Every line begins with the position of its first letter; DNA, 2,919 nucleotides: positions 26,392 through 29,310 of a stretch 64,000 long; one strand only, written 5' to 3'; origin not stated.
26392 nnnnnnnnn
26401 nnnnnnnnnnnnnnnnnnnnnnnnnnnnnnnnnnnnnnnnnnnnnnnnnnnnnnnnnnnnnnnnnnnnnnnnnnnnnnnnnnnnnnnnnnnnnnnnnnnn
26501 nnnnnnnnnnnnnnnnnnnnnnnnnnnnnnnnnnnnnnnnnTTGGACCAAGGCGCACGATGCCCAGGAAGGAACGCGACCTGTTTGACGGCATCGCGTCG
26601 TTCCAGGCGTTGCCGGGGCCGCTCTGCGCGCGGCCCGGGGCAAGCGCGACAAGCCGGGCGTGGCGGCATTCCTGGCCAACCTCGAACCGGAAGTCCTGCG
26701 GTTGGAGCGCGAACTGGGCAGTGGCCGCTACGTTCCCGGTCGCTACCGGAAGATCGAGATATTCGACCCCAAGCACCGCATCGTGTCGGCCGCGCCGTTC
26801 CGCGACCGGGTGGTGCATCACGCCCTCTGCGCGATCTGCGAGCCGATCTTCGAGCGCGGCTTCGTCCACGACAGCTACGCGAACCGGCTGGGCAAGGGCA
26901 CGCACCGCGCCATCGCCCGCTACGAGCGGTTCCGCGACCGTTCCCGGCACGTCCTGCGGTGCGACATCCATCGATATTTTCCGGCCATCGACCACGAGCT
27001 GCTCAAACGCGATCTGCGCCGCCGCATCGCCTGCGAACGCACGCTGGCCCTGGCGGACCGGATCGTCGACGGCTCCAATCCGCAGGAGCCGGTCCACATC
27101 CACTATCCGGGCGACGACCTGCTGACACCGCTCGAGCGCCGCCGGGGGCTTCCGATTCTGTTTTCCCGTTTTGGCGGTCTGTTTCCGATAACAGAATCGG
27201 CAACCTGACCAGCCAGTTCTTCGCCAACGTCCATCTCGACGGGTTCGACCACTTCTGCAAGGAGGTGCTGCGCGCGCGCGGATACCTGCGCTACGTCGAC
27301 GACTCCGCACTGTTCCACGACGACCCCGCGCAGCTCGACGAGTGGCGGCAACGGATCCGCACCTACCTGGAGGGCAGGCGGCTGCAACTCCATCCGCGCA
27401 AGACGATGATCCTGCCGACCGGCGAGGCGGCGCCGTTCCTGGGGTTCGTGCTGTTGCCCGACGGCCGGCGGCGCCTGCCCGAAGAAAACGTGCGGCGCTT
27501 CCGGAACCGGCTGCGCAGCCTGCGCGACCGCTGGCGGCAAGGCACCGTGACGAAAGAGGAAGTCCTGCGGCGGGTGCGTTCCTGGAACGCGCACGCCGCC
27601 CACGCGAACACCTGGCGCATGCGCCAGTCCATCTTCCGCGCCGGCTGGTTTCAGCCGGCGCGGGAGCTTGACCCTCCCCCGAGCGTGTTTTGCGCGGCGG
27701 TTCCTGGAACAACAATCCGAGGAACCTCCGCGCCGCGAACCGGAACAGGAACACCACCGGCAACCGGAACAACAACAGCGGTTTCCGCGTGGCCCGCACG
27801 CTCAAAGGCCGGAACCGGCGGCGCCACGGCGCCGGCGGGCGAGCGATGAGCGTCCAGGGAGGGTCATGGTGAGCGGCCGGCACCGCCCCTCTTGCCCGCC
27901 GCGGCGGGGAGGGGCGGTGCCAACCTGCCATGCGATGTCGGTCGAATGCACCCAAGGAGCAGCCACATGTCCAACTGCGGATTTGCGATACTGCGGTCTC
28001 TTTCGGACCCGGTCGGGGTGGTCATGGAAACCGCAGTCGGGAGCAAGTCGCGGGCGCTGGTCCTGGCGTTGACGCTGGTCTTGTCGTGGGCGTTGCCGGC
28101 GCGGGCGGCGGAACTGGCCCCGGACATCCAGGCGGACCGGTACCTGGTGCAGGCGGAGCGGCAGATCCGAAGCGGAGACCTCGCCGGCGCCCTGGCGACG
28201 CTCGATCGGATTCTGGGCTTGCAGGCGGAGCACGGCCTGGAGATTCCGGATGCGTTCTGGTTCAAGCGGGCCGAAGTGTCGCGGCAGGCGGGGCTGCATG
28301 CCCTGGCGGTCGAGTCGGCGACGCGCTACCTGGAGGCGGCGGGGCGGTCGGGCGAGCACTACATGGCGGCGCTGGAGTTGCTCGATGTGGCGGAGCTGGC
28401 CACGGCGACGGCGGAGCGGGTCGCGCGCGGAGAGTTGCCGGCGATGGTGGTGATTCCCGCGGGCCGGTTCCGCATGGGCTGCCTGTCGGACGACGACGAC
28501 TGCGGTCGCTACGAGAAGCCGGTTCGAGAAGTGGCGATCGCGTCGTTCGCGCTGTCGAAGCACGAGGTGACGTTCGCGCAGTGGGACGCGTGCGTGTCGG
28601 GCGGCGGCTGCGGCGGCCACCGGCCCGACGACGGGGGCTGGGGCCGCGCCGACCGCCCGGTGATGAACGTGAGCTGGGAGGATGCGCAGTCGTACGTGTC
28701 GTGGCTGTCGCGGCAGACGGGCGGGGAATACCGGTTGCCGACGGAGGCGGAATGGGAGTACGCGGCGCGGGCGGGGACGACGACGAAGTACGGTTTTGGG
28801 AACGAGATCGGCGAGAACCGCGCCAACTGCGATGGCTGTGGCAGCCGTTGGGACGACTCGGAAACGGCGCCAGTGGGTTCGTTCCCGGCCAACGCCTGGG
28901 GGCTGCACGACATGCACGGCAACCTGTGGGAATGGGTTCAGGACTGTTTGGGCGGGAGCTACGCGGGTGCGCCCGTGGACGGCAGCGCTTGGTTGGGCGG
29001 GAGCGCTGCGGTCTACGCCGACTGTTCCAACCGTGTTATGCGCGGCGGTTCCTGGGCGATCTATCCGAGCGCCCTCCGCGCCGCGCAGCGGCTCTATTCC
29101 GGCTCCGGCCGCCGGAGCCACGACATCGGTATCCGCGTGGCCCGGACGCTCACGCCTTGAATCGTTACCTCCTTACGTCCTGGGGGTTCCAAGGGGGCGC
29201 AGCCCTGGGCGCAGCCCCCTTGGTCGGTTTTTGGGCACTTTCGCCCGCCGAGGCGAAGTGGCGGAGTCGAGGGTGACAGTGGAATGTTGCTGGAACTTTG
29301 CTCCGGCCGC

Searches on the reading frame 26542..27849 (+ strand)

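Call 7: search_protein_families(library=pfam, proteins=[window:26542-27849:+], max_evalue=0.01)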
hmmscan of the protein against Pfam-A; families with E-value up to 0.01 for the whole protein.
window:26542-27849:+ (435 aa): 1 family
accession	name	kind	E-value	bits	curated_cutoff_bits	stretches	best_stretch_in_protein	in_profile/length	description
PF00078.32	RVT_1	-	0.0001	22.6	29.6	1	230-303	136-204/205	Reverse transcriptase (RNA-dependent DNA polymerase)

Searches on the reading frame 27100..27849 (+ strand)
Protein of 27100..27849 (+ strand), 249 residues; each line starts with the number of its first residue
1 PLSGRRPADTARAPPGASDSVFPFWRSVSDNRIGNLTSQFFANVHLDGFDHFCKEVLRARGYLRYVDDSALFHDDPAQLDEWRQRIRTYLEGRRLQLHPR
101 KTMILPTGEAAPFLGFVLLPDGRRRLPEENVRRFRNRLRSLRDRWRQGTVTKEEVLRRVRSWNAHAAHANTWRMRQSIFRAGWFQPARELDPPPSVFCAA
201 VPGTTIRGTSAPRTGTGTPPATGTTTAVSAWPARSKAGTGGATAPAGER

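Call 9: search_solved_structures(query=window:27100-27849:+, max_evalue=1, show_alignments=1)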
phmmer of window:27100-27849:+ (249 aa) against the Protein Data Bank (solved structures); distinct sequences matched with E-value up to 1: 7.
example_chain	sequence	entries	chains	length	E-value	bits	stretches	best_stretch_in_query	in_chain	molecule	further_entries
8ub7_A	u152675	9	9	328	4.4e-12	49.1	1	33-173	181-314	Reverse transcriptase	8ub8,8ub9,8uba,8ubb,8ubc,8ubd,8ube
6me0_C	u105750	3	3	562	5.4e-07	32.4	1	34-157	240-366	Maturase reverse transcriptase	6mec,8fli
6ar1_A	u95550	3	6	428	0.0011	21.6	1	36-159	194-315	GsI-IIC RT | Trt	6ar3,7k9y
8bgj_A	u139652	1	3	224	0.0089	18.6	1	33-118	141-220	RNA-directed DNA polymerase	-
1bby_A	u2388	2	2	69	0.45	13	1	137-176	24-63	RAP30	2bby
2jo7_A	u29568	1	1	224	0.88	12.1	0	56-92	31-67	Glycosylphosphatidylinositol-anchored merozoite surface protein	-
2lud_A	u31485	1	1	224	0.88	12.1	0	56-92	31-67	Glycosylphosphatidylinositol-anchored merozoite surface protein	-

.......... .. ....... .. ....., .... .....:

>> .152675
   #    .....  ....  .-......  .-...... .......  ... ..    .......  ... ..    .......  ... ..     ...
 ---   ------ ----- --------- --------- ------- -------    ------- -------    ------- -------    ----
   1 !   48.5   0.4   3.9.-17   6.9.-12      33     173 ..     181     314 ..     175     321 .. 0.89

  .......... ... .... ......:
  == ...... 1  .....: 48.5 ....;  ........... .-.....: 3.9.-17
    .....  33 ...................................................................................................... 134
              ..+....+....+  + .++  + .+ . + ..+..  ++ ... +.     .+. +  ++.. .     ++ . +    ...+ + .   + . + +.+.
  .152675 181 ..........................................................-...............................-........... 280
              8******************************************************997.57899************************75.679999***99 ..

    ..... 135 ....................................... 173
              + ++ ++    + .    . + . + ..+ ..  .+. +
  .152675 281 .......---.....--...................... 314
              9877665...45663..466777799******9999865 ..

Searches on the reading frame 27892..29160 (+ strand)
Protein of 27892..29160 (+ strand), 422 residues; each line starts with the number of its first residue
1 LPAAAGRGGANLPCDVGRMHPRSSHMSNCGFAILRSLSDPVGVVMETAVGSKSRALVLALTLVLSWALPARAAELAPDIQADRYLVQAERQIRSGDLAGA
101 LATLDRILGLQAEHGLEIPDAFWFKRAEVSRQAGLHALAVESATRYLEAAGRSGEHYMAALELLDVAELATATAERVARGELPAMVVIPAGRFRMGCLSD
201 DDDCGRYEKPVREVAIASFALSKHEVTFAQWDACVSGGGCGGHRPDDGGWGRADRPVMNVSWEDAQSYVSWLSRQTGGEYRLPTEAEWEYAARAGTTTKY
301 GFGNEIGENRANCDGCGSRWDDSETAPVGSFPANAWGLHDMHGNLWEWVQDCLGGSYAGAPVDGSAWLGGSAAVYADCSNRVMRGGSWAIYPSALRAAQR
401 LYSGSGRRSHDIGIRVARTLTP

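Call 7: search_protein_families(library=pfam, proteins=[window:27892-29160:+], max_evalue=0.01)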
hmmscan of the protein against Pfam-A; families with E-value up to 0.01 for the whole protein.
window:27892-29160:+ (422 aa): 2 families
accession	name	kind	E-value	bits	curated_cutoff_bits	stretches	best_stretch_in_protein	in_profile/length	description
PF03781.23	FGE-sulfatase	-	7.7e-59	199.8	23.3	1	182-418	2-255/255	Sulfatase-modifying factor enzyme 1-like domain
PF13432.12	TPR_16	-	0.0052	17.7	32.7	1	86-150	2-61/65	Tetratricopeptide repeat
